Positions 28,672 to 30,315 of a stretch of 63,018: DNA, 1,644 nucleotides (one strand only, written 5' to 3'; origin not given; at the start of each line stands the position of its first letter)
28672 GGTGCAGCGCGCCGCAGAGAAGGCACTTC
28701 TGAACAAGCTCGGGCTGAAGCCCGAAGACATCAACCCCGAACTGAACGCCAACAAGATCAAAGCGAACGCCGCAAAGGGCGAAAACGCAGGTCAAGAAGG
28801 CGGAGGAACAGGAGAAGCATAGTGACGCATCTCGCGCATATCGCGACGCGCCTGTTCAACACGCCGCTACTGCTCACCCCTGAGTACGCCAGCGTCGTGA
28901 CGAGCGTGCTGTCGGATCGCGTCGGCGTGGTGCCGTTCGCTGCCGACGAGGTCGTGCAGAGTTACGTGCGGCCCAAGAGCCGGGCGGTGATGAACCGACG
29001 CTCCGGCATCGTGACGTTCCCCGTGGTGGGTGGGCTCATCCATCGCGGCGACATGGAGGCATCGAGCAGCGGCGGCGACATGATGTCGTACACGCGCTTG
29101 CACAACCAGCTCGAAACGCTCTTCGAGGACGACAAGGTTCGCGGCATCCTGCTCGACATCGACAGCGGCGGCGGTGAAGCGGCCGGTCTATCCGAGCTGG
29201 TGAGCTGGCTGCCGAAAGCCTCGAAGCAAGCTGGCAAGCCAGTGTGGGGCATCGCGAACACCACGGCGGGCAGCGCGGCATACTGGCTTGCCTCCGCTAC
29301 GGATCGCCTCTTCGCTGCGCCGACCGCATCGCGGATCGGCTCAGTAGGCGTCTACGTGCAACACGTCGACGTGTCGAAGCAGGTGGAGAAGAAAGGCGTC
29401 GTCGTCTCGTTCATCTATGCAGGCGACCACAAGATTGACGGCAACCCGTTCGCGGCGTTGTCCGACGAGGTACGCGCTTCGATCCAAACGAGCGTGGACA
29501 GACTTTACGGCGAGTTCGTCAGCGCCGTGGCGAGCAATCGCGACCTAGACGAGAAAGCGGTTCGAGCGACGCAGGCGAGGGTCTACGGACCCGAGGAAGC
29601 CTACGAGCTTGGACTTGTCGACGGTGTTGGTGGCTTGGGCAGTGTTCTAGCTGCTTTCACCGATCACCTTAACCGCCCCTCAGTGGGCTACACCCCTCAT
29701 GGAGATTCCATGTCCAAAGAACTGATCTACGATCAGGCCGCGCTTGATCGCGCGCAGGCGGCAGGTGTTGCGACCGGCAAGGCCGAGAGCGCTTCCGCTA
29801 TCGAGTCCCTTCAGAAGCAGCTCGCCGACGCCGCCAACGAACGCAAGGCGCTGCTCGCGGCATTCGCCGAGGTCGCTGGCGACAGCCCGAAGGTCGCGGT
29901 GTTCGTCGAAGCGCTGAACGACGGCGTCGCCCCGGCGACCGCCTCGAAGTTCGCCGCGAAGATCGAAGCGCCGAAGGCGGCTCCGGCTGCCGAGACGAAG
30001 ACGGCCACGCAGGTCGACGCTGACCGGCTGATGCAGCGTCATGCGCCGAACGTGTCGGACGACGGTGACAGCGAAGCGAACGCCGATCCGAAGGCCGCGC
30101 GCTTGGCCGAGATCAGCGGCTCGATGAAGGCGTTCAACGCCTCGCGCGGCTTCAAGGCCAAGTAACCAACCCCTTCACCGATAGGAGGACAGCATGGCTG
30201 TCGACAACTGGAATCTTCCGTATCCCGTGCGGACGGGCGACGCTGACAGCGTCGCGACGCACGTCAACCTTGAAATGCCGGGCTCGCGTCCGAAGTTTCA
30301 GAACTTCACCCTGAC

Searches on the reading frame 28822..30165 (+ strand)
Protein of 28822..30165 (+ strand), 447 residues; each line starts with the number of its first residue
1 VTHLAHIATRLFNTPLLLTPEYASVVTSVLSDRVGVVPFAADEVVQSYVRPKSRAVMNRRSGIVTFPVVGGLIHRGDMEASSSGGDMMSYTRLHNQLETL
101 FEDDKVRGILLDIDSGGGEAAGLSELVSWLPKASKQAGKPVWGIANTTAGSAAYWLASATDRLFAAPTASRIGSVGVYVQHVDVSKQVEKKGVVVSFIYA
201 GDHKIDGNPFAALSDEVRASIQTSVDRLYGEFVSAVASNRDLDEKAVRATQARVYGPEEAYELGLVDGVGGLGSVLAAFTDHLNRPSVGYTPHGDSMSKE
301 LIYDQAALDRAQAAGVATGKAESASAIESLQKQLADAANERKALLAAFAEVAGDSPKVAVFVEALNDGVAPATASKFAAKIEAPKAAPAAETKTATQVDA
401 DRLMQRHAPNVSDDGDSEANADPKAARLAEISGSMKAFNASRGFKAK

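Call 49: search_protein_families(library=phrogs, proteins=[window:28822-30165:+], max_evalue=0.001)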
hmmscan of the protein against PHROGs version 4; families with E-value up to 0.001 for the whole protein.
window:28822-30165:+ (447 aa): 5 families
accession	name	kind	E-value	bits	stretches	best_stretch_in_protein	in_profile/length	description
phrog_53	-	head and packaging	5.2e-97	327.4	1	1-443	5-463/583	head maturation protease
phrog_4759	-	unknown function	2.3e-26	93.8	1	4-192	8-206/209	-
phrog_33023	-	unknown function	1.6e-23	84.2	1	84-280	89-285/507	-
phrog_24209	-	unknown function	4.2e-05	24.4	1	97-122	11-36/49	-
phrog_20963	-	unknown function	0.0004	21.2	1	4-36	8-40/51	-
